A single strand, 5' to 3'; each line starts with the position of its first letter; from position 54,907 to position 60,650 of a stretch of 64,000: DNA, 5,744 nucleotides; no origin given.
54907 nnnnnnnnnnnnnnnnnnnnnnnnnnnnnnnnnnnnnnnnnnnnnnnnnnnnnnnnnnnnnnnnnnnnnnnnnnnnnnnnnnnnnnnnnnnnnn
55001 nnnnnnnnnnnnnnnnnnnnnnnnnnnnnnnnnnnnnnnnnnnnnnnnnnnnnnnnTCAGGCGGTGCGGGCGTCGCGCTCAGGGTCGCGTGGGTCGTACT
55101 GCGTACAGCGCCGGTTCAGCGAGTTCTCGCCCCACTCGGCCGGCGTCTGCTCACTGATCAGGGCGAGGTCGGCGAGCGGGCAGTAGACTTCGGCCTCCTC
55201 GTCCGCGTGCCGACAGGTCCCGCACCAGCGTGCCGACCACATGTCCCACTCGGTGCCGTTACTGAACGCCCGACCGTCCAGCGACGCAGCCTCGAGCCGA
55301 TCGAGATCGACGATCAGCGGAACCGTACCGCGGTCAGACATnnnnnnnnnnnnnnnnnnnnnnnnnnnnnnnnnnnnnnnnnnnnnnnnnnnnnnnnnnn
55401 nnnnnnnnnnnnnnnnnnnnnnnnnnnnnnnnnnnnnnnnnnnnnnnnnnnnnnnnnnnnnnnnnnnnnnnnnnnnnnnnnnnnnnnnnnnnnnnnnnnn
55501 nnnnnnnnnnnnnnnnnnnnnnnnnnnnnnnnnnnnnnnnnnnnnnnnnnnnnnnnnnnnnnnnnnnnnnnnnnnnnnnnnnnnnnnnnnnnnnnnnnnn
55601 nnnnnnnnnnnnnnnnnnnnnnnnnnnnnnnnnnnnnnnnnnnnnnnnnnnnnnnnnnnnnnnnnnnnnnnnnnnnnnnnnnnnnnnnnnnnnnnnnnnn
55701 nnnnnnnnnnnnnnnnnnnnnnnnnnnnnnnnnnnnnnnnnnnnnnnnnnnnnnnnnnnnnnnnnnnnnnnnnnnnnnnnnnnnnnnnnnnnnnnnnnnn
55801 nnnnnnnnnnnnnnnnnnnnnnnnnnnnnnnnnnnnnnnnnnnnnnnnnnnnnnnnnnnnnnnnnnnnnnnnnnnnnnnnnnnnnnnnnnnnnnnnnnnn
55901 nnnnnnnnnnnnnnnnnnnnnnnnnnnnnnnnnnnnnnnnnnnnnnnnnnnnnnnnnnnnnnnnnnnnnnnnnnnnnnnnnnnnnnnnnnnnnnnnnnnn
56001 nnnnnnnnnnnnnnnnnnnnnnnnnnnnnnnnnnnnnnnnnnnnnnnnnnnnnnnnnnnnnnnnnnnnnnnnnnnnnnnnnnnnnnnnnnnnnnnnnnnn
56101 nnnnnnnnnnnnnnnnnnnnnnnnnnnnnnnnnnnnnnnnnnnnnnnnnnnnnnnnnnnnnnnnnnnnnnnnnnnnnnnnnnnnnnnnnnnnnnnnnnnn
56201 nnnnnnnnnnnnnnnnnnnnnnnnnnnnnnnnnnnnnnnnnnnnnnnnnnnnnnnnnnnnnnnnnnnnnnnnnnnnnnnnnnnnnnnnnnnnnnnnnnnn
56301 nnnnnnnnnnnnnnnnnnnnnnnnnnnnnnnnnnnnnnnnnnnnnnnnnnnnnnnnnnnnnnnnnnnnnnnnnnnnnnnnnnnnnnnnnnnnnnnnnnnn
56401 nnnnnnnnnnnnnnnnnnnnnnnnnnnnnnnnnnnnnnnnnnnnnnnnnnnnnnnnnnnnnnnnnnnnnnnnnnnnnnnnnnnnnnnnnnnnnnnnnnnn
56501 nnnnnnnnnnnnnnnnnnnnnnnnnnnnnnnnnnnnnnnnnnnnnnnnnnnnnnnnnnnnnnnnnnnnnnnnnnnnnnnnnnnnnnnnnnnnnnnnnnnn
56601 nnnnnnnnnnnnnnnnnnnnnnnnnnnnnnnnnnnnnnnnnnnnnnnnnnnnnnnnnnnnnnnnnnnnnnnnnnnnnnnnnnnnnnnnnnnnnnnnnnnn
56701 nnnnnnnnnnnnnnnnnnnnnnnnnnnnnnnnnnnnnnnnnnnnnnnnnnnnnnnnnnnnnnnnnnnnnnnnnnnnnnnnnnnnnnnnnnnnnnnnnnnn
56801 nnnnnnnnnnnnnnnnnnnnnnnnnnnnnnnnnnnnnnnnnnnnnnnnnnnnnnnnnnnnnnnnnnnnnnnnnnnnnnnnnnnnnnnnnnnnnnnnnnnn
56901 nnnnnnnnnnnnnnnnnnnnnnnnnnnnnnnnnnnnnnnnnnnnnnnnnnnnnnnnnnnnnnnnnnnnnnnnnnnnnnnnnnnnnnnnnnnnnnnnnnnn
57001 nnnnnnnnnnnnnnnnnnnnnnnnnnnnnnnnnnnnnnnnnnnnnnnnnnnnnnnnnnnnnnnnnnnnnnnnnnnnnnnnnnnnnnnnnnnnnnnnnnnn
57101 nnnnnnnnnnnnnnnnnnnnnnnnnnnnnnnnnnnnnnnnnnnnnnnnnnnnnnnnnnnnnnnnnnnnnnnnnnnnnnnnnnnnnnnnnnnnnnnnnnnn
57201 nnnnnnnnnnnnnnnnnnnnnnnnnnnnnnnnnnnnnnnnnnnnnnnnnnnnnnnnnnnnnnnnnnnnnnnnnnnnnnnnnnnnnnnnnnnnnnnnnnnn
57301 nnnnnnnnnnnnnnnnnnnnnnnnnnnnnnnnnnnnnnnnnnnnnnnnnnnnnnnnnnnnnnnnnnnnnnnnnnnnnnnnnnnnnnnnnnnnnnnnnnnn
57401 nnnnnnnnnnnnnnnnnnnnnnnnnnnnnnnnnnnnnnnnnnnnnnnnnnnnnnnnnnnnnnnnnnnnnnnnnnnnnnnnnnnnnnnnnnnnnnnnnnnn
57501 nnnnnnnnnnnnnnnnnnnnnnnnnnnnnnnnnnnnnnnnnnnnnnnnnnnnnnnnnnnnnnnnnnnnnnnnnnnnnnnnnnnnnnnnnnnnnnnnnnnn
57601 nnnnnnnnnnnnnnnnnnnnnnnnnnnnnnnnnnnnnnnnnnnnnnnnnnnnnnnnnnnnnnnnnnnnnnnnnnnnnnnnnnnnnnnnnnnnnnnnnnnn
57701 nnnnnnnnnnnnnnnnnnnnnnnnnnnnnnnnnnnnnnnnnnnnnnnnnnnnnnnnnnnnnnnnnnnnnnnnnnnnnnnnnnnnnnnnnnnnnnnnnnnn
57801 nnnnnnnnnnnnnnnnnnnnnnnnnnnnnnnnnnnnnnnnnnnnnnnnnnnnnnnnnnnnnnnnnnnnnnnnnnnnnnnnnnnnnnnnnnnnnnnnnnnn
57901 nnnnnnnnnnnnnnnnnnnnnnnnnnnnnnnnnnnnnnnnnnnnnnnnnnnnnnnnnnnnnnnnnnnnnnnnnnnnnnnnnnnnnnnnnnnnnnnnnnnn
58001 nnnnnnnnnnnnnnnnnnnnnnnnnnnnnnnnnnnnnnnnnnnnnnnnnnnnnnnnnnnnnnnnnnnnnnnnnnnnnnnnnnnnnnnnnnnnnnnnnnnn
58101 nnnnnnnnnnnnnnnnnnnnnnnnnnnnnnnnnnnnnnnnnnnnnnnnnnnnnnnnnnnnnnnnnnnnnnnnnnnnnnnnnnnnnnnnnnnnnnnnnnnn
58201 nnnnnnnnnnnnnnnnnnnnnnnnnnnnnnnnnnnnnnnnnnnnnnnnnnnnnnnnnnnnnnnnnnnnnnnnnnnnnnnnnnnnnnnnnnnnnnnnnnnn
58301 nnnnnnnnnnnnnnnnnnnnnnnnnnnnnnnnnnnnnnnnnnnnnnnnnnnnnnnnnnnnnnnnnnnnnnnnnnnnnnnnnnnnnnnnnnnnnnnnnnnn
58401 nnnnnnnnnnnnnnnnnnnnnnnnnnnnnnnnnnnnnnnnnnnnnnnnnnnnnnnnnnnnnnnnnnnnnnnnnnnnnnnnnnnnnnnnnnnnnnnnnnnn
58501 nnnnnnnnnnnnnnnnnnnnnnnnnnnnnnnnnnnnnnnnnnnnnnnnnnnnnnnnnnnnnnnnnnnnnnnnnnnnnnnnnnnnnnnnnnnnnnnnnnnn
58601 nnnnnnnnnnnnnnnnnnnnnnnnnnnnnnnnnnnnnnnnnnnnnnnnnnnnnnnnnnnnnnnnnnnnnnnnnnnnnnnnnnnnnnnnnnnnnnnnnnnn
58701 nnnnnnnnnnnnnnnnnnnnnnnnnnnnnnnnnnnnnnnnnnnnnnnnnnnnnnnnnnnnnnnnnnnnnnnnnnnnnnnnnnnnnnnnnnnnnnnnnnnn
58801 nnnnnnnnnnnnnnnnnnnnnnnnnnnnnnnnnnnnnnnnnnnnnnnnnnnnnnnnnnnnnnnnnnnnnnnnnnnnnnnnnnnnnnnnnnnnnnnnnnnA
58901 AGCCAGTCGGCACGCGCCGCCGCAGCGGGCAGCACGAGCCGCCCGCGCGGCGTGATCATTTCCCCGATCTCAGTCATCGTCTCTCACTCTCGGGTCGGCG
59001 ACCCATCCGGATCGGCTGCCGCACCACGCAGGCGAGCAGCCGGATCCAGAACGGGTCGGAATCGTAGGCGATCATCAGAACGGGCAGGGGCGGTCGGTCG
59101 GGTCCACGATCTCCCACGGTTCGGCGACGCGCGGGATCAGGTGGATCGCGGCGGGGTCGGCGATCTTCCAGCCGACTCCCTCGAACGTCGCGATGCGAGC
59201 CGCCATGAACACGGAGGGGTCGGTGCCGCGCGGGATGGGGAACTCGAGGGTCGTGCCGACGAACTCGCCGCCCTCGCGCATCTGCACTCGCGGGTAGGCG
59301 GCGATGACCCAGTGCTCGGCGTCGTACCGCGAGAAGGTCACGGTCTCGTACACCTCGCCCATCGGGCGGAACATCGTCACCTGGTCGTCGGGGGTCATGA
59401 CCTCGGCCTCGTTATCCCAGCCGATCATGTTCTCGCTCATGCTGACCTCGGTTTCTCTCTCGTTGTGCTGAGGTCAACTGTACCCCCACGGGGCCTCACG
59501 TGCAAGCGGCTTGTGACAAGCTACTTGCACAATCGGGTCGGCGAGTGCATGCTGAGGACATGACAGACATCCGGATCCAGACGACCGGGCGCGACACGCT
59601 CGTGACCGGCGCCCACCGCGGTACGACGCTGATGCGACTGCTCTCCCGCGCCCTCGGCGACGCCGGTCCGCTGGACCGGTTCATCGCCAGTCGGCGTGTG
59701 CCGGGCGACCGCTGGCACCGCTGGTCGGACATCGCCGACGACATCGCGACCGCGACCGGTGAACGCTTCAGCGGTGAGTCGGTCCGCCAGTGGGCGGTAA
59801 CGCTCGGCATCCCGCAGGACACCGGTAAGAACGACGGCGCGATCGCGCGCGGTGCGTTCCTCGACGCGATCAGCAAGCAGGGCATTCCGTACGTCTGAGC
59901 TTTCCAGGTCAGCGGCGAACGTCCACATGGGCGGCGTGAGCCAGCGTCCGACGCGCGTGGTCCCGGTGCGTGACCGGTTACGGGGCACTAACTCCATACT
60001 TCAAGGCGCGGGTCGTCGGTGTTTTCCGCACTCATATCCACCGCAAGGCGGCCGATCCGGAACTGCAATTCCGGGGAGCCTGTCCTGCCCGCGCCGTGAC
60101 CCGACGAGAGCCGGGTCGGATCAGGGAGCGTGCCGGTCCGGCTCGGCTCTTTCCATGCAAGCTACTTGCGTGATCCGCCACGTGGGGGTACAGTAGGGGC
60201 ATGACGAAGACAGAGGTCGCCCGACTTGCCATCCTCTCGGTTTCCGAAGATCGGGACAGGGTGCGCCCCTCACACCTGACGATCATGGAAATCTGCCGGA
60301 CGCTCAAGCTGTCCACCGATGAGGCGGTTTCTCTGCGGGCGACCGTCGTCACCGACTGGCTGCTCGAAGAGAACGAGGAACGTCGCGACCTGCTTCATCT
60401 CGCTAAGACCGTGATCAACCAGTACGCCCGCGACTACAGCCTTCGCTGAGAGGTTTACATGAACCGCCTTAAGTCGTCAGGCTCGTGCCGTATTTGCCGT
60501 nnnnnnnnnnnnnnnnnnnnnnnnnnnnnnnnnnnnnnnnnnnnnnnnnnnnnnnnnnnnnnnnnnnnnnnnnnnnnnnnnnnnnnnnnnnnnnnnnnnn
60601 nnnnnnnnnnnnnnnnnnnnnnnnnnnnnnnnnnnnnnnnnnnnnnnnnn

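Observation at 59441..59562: Genetic-switch-like divergent region: early operon versus a leaderless HTH gene, with two palindromes over both -35 elements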

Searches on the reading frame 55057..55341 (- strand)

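Call 16: search_protein_families(library=phrogs, proteins=[window:55057-55341:-], max_evalue=0.01)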
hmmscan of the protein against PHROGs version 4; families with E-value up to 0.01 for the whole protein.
window:55057-55341:- (94 aa): 1 family
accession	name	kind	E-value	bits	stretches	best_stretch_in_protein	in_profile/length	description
phrog_6074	-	unknown function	5.1e-11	43.5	1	22-90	7-82/106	-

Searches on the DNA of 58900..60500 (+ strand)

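Call 9: search_dna_similar(query=window:58900-60500:+, collection=phages, mode=distant, max_rows=30)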
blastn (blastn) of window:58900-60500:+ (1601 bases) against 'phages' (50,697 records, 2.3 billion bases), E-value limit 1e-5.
No match.
